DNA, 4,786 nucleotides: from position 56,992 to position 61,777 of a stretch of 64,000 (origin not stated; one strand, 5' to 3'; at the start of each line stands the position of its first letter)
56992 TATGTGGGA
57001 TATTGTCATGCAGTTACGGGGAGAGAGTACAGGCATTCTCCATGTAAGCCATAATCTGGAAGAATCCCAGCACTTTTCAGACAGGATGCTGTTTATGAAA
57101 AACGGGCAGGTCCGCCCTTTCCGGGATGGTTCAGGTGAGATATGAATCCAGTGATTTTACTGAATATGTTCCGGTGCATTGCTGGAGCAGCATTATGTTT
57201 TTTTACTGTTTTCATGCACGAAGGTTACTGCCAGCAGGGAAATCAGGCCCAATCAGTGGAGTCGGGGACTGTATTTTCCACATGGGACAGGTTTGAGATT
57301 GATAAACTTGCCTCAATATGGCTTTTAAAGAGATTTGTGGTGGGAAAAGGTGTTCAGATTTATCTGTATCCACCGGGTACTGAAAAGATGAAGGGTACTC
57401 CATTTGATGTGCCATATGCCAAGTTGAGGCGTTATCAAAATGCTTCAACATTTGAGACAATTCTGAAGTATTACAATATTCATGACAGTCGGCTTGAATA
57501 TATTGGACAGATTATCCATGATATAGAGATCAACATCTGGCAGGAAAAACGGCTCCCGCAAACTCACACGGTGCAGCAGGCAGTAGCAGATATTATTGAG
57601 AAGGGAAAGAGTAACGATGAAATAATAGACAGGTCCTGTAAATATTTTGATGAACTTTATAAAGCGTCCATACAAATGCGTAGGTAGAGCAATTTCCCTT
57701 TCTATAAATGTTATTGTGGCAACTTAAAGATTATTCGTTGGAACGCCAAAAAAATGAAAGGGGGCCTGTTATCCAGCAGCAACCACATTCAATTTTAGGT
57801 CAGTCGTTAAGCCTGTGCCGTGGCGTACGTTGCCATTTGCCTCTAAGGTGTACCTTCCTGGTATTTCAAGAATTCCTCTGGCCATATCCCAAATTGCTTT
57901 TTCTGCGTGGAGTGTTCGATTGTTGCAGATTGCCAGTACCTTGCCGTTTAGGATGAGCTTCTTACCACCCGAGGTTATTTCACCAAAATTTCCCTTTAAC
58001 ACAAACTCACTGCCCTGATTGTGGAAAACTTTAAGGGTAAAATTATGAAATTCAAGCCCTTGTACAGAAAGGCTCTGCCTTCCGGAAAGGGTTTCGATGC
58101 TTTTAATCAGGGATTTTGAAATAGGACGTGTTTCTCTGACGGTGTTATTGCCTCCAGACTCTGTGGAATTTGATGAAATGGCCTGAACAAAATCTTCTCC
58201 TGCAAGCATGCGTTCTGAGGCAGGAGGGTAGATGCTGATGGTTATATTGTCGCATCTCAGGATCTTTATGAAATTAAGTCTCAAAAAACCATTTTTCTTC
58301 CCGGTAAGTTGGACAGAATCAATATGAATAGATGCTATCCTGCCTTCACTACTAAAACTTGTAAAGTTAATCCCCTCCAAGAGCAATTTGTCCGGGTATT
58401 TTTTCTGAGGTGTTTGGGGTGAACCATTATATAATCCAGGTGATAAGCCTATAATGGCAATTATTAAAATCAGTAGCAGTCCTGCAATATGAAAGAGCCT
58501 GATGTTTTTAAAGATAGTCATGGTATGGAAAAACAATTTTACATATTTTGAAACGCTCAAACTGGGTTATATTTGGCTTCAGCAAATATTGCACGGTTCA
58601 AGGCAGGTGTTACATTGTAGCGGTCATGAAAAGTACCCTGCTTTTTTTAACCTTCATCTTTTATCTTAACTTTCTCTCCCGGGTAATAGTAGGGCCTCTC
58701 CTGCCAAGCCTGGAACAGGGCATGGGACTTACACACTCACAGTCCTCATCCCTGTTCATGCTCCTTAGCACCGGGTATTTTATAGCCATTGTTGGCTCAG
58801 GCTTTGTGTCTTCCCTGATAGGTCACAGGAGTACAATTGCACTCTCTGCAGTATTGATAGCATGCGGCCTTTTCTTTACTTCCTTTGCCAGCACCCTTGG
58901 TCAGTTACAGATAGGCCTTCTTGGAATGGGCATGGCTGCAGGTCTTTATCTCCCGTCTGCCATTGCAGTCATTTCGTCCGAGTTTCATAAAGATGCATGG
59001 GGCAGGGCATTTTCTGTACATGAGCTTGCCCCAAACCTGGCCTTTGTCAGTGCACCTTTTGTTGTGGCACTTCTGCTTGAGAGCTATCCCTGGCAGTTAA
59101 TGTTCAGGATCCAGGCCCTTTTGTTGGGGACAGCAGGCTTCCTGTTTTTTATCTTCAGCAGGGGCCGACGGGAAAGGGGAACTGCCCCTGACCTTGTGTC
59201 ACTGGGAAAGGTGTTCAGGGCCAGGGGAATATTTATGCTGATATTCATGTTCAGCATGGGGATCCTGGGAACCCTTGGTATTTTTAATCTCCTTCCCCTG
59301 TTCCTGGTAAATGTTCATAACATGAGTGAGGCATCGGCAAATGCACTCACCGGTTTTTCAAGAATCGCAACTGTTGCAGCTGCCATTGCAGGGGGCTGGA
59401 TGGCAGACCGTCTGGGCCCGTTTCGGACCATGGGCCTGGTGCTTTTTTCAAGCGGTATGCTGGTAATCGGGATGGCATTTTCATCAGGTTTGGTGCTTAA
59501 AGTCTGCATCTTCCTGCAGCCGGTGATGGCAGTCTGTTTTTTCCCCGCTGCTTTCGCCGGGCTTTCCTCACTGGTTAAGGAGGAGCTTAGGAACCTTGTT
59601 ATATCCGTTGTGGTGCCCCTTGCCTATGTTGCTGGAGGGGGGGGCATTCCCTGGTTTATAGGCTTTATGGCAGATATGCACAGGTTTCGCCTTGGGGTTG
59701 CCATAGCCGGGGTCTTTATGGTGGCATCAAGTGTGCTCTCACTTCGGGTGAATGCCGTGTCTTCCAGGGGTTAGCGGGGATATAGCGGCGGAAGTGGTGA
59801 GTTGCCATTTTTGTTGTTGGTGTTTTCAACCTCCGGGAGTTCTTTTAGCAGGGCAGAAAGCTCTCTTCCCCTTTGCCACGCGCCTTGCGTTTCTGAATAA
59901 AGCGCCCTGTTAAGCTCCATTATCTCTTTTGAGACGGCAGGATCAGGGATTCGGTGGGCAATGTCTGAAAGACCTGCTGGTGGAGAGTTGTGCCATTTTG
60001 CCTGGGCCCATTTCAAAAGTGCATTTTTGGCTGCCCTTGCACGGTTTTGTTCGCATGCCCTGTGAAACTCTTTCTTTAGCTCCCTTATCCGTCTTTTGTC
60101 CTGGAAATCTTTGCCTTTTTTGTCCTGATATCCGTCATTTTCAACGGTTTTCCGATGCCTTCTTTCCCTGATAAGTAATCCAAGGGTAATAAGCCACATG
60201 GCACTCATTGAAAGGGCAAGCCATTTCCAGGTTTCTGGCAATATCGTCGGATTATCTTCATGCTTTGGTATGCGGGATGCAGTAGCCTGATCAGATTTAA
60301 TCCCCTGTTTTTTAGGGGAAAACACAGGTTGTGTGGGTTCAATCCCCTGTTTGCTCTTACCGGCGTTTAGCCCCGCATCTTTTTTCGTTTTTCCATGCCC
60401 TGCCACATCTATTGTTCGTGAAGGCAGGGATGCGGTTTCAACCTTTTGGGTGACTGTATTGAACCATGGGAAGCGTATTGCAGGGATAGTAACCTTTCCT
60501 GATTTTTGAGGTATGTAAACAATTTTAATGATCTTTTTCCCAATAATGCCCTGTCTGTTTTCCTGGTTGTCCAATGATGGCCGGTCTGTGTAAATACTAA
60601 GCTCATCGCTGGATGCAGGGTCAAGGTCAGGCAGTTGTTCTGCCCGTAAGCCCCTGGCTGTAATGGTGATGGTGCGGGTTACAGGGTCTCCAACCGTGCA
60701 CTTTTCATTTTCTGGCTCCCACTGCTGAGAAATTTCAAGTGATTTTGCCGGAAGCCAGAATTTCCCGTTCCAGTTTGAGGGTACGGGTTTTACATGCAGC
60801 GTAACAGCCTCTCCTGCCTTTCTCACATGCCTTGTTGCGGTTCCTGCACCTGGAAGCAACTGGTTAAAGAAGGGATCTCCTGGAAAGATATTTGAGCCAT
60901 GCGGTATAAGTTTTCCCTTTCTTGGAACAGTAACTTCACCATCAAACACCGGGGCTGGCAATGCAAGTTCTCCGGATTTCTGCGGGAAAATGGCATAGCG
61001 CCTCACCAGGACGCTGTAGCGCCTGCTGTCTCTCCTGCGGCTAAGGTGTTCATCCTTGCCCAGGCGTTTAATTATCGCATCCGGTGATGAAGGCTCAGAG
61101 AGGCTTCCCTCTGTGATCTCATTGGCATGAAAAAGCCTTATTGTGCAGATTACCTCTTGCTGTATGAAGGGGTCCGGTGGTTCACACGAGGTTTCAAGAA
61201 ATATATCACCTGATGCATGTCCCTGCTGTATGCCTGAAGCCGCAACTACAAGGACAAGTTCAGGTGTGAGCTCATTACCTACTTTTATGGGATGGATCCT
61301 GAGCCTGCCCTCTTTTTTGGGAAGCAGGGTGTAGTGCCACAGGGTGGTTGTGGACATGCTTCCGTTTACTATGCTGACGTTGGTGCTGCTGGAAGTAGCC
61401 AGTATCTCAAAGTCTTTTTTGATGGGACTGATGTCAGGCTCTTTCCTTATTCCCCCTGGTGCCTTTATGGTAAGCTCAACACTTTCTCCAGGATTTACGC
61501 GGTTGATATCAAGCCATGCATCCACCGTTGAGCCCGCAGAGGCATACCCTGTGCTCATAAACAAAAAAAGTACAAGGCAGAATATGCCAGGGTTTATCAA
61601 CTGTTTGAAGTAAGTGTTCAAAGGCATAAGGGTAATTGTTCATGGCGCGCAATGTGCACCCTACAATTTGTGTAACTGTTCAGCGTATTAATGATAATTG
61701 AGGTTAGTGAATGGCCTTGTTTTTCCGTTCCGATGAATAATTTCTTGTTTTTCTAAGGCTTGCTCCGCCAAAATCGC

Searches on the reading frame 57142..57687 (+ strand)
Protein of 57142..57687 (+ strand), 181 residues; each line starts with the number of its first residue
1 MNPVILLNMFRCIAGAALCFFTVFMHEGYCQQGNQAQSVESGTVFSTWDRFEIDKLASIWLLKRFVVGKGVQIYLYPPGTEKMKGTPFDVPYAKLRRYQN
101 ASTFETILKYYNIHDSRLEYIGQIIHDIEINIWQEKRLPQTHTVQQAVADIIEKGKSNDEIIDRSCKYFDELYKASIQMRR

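Call 64: search_protein_families(library=pfam, proteins=[window:57142-57687:+], max_evalue=0.00001)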
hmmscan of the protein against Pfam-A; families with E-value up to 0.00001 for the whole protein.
window:57142-57687:+ (181 aa): 1 family
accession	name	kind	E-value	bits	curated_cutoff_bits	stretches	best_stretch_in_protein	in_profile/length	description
PF09828.14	ChrB_C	-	9.6e-28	97.6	25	1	47-174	3-130/132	ChrB, C-terminal domain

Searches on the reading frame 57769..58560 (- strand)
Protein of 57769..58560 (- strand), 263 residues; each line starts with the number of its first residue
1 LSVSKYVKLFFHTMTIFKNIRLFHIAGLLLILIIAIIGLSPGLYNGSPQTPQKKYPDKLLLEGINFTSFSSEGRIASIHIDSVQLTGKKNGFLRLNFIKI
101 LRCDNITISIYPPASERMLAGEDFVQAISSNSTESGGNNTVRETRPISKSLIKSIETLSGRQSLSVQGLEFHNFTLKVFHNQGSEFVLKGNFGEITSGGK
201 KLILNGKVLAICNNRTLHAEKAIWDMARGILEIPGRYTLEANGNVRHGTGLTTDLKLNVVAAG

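Call 90: search_protein_families(library=pfam, proteins=[window:57769-58560:-], max_evalue=0.01)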
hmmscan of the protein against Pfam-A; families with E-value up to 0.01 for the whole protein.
window:57769-58560:- (263 aa): 1 family
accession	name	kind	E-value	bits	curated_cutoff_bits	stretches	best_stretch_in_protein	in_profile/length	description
PF06835.18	LptC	-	2.1e-05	24.7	21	1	169-259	68-163/175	Lipopolysaccharide-assembly, LptC-related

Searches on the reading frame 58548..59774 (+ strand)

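Call 90: search_protein_families(library=pfam, proteins=[window:58548-59774:+], max_evalue=0.01)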
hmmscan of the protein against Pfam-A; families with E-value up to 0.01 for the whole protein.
window:58548-59774:+ (408 aa): 1 family
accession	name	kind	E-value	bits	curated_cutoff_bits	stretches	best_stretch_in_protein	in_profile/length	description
PF07690.21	MFS_1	-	1.9e-35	122.9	33.4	2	35-358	2-338/347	Major Facilitator Superfamily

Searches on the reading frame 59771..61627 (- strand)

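Call 64: search_protein_families(library=pfam, proteins=[window:59771-61627:-], max_evalue=0.00001)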
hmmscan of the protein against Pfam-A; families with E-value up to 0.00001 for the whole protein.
window:59771-61627:- (618 aa): 2 families
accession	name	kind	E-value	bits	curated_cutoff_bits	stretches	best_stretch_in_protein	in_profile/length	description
PF13584.12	BatD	-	3e-26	92.3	24.1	2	40-117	4-77/92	BatD DUF11 like domain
PF25607.1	DUF7939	-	3.6e-20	72.5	27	1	516-598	3-78/81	Domain of unknown function (DUF7939)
